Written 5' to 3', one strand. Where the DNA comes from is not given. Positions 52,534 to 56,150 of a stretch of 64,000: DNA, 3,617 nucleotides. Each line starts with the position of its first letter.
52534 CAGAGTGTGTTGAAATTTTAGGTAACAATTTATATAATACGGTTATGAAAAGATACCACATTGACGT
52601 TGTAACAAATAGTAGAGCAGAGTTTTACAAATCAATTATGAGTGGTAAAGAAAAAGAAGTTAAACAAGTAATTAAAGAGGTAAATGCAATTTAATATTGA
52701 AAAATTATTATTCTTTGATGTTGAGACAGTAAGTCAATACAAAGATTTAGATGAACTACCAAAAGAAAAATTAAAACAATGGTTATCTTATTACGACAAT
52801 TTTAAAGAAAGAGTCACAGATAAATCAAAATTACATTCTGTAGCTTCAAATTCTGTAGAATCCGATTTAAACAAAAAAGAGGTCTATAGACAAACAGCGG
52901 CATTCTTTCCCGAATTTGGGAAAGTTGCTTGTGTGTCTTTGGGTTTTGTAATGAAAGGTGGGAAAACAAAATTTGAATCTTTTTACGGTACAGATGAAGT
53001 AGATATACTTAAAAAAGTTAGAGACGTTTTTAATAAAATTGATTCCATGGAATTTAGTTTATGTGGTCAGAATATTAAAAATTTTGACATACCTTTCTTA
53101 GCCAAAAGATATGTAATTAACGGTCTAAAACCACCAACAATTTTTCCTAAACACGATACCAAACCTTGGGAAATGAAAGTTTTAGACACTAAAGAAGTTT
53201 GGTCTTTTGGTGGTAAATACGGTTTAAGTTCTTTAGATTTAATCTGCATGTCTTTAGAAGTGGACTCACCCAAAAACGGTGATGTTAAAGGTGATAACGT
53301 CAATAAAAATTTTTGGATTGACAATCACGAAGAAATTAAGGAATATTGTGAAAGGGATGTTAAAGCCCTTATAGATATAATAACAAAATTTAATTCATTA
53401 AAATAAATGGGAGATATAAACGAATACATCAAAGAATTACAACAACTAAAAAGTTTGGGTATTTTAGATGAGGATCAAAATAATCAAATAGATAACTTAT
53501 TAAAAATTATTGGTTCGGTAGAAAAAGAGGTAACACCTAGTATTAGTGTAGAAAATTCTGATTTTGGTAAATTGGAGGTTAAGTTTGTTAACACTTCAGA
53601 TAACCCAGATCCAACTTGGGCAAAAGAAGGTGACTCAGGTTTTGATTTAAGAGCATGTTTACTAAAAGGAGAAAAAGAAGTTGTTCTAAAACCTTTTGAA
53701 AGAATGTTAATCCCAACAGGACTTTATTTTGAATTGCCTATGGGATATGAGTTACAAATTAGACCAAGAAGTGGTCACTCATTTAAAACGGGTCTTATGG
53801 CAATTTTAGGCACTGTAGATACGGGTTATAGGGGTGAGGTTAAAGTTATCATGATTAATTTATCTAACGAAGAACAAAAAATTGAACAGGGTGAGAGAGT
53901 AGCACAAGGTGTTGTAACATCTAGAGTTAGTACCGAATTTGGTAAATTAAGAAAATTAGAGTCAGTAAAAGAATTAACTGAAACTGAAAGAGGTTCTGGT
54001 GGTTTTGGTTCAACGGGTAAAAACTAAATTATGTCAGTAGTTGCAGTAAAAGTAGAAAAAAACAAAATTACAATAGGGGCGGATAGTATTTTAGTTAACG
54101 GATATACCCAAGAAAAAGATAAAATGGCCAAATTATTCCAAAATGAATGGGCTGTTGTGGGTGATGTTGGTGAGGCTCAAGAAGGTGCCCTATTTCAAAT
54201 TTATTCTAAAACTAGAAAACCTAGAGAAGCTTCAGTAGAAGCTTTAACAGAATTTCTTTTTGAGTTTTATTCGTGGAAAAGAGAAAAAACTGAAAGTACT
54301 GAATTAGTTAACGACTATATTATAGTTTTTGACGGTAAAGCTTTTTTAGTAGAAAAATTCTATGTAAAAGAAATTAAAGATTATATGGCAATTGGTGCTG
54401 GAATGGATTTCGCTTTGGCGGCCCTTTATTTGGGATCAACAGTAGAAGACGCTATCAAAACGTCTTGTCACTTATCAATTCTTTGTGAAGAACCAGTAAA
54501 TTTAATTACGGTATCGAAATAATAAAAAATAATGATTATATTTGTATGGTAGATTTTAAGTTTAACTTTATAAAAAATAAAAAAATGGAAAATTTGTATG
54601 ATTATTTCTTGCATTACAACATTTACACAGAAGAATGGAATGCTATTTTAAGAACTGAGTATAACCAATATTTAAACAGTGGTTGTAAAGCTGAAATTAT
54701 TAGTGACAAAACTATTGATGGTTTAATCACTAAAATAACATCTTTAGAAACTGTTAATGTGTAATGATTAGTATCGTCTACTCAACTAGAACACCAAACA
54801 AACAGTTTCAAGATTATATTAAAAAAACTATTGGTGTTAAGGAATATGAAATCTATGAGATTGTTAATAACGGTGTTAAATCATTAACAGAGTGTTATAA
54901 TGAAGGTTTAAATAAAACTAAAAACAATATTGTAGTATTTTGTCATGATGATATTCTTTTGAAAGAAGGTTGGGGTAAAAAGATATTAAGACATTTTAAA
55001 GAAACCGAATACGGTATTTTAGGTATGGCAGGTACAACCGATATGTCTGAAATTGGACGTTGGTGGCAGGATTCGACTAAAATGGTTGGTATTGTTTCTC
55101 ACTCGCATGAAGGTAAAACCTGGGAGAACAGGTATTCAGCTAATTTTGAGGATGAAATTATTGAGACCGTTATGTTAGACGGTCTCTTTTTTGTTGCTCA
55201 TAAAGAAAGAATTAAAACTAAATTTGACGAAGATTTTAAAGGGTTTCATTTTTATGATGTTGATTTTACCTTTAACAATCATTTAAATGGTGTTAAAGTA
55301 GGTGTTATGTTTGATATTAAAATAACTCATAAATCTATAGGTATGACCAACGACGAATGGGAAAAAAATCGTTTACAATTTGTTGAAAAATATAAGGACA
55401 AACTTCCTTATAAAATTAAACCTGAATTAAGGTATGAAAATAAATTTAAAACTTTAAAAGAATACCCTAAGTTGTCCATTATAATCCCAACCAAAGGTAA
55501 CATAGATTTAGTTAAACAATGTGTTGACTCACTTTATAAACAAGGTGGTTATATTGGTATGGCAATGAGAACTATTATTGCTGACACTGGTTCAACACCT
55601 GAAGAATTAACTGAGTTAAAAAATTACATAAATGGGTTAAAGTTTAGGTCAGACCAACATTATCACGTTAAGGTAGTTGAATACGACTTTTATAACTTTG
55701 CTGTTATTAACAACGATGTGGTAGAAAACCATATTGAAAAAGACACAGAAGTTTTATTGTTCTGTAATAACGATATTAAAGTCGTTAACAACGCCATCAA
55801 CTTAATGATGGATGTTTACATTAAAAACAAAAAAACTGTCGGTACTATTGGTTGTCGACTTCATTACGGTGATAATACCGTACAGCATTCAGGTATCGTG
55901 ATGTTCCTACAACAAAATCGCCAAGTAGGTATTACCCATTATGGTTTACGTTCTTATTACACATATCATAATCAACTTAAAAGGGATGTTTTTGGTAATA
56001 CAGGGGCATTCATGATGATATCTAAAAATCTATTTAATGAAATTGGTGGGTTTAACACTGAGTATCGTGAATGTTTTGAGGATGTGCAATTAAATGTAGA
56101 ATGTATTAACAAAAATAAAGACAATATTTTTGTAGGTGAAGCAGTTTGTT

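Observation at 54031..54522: HslV/proteasome-beta-like Ntn hydrolase gene in the nucleotide-metabolism block, with Ser instead of Thr at the nucleophile position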

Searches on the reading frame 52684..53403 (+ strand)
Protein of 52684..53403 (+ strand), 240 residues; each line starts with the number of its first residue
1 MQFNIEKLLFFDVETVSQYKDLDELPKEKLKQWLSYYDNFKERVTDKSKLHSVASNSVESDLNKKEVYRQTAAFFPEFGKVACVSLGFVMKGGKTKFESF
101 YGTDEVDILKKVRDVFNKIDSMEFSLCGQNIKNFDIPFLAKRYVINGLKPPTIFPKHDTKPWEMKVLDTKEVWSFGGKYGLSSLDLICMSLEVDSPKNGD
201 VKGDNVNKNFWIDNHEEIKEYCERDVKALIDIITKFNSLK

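Call 16: search_protein_families(library=pfam, proteins=[window:52684-53403:+], max_evalue=0.001)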
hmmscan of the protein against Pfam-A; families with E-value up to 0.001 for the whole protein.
window:52684-53403:+ (240 aa): 1 family
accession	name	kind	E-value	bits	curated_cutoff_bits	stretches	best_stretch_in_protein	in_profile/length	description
PF10108.15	DNA_pol_B_exo2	-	1.7e-11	44.7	24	1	78-226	8-163/213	Predicted 3'-5' exonuclease related to the exonuclease domain of PolB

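Call 17: search_protein_families(library=phrogs, proteins=[window:52684-53403:+], max_evalue=0.001)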
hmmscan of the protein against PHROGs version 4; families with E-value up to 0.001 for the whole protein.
window:52684-53403:+ (240 aa): 3 families
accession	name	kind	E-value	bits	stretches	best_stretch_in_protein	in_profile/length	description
phrog_25228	-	DNA, RNA and nucleotide metabolism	1.6e-37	130.3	1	3-236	8-226/326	3'-5' exonuclease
phrog_403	-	DNA, RNA and nucleotide metabolism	2e-14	54.2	1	7-232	66-242/321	DNA polymerase exonuclease subunit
phrog_17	-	DNA, RNA and nucleotide metabolism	5.2e-05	22.4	1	100-229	709-817/1445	DNA polymerase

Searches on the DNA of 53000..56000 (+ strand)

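Call 6: search_dna_similar(query=window:53000-56000:+, collection=phages, mode=near, max_rows=15)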
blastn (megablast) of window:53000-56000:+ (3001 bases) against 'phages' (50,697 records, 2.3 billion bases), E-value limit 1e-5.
No match.

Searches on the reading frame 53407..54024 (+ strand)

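Call 16: search_protein_families(library=pfam, proteins=[window:53407-54024:+], max_evalue=0.001)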
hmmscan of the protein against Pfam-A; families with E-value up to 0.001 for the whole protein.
window:53407-54024:+ (206 aa): 2 families
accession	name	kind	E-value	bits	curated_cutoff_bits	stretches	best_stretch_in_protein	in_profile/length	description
PF00692.24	dUTPase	-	1e-22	80.7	22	1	67-204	4-129/129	dUTPase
PF22769.1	DCD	-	0.00012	22.7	27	1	87-167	66-147/153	dCTP deaminase-like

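Call 17: search_protein_families(library=phrogs, proteins=[window:53407-54024:+], max_evalue=0.001)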
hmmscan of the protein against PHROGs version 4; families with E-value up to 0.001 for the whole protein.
window:53407-54024:+ (206 aa): 2 families
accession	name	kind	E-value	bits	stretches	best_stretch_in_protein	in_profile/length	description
phrog_135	-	DNA, RNA and nucleotide metabolism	2.1e-51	176.9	1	50-206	140-292/463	dUTPase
phrog_36630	-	unknown function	3.1e-05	24.9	1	65-108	16-56/72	-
